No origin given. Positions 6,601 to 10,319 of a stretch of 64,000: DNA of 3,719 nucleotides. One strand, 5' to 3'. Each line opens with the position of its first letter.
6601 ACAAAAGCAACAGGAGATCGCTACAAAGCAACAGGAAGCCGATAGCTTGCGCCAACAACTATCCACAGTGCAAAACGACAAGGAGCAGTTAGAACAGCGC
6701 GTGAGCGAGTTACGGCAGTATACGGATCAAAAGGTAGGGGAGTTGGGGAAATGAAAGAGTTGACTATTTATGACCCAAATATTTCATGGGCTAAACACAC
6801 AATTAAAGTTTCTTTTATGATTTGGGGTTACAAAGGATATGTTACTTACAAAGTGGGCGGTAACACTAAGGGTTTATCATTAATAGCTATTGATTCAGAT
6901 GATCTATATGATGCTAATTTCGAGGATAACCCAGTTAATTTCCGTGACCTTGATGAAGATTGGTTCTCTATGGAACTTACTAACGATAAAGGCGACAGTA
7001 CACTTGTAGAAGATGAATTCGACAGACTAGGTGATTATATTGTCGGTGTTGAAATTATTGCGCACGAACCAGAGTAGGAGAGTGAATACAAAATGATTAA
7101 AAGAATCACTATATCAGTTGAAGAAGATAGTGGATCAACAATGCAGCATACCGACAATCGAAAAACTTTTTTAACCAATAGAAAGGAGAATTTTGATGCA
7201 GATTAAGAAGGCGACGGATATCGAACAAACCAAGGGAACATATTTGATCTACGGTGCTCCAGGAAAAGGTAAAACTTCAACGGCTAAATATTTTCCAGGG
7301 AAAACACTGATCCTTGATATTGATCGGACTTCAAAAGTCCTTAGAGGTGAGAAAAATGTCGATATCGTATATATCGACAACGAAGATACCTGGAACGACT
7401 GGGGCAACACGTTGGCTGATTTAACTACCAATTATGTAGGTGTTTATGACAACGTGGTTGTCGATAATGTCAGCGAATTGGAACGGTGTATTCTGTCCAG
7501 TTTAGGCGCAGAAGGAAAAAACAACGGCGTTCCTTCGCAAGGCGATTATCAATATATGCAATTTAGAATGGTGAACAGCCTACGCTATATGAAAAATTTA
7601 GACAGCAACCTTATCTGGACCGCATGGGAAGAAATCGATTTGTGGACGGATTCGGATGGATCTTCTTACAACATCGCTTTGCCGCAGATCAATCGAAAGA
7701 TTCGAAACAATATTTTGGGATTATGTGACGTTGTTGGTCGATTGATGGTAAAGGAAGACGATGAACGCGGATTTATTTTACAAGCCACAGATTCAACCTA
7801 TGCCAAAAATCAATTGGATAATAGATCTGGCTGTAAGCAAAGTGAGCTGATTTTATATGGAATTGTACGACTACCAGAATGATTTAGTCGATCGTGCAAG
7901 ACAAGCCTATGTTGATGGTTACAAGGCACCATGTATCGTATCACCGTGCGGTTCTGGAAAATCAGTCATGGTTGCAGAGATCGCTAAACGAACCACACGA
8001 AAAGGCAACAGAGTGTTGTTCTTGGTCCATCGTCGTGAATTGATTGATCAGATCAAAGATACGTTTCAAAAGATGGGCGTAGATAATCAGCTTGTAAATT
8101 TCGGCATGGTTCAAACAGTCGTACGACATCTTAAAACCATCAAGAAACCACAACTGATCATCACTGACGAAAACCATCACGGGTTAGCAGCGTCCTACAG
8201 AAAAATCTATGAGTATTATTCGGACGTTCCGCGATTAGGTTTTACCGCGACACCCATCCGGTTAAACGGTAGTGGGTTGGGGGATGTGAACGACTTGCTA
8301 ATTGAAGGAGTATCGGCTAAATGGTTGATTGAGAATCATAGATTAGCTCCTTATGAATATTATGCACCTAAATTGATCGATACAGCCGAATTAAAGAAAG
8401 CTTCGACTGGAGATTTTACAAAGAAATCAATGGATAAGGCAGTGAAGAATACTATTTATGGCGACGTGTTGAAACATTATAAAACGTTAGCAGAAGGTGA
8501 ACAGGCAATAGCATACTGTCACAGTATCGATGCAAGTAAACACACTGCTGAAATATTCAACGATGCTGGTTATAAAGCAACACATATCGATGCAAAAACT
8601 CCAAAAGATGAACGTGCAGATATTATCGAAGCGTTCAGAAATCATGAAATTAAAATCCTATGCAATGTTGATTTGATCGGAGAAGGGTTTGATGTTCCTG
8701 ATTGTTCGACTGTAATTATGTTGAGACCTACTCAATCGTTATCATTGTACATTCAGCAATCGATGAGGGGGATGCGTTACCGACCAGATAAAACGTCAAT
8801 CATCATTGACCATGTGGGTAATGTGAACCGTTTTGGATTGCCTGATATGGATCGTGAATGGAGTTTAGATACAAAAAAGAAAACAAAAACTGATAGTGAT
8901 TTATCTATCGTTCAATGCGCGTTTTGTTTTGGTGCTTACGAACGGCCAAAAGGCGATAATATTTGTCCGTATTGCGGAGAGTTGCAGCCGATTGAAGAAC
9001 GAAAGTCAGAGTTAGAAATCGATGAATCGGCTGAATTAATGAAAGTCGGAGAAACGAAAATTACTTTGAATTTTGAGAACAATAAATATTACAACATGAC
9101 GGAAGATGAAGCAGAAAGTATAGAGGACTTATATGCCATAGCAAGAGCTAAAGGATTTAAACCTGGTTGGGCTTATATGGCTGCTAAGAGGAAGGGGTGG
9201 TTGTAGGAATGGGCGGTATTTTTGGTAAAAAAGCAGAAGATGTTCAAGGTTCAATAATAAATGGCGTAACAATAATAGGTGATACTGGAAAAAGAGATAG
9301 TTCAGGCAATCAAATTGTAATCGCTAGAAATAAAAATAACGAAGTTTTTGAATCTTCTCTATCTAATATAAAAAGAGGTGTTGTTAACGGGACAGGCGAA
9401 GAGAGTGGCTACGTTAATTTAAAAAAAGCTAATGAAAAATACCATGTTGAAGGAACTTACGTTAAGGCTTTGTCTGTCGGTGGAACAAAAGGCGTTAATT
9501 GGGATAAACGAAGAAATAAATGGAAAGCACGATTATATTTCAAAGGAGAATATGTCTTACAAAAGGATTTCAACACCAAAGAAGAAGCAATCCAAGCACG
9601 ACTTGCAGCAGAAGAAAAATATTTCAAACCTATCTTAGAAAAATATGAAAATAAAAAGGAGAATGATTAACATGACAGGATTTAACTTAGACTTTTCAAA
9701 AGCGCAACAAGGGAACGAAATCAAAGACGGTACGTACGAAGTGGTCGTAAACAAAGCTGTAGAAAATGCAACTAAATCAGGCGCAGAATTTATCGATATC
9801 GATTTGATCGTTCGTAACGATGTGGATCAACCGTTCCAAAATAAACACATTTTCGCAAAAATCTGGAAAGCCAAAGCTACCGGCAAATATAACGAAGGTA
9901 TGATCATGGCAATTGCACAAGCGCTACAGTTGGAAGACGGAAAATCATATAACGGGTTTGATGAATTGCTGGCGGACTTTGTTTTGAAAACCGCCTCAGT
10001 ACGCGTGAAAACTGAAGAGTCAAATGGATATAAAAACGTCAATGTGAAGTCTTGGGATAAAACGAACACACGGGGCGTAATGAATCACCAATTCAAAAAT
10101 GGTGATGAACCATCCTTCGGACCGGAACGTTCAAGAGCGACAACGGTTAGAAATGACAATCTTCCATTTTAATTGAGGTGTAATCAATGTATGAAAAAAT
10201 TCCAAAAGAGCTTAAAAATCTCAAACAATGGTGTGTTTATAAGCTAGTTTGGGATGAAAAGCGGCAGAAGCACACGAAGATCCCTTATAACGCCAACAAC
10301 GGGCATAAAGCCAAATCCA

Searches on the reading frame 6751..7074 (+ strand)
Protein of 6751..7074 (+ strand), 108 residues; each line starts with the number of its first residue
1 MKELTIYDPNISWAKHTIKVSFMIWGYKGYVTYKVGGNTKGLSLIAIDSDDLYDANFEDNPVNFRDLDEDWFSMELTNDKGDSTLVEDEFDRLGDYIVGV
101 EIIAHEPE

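Call 42: search_protein_families(library=pfam, proteins=[window:6751-7074:+], max_evalue=0.01)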
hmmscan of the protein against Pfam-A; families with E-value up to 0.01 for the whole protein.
window:6751-7074:+ (108 aa): 1 family
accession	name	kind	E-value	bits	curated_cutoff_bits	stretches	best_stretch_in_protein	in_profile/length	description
PF17400.7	DUF5406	-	6.1e-27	94.6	25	1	7-104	2-114/116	Family of unknown function (DUF5406)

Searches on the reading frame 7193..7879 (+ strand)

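Call 29: search_protein_families(library=pfam, proteins=[window:7193-7879:+], max_evalue=0.001)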
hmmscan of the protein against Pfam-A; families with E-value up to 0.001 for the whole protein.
window:7193-7879:+ (229 aa): 1 family
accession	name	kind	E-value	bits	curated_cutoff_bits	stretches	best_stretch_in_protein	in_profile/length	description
PF13479.12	AAA_24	-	1.4e-29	103.8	27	1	16-206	4-193/195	AAA domain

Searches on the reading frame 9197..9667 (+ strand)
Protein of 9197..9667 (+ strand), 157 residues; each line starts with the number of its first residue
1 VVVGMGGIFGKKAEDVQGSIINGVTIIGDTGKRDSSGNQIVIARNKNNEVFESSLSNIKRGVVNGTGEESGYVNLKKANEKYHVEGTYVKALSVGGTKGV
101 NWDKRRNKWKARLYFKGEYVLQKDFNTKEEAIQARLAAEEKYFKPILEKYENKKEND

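Call 42: search_protein_families(library=pfam, proteins=[window:9197-9667:+], max_evalue=0.01)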
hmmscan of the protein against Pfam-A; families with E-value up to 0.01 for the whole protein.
window:9197-9667:+ (157 aa): 1 family
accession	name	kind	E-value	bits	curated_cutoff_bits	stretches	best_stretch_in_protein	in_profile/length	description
PF00847.26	AP2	-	0.001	19.7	33.3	1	98-134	4-43/54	AP2 domain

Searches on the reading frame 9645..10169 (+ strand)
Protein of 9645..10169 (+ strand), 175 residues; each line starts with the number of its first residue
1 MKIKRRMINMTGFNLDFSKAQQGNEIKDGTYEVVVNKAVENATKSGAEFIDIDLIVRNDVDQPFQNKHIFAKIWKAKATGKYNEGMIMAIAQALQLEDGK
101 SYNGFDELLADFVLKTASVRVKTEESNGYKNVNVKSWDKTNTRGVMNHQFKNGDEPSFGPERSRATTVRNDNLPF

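Call 42: search_protein_families(library=pfam, proteins=[window:9645-10169:+], max_evalue=0.01)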
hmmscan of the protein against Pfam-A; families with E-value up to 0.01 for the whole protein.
window:9645-10169:+ (175 aa): 1 family
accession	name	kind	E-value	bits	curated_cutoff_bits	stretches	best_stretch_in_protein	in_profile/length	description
PF05037.18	DUF669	-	5.4e-13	49.7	21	1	13-136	1-127/138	Protein of unknown function (DUF669)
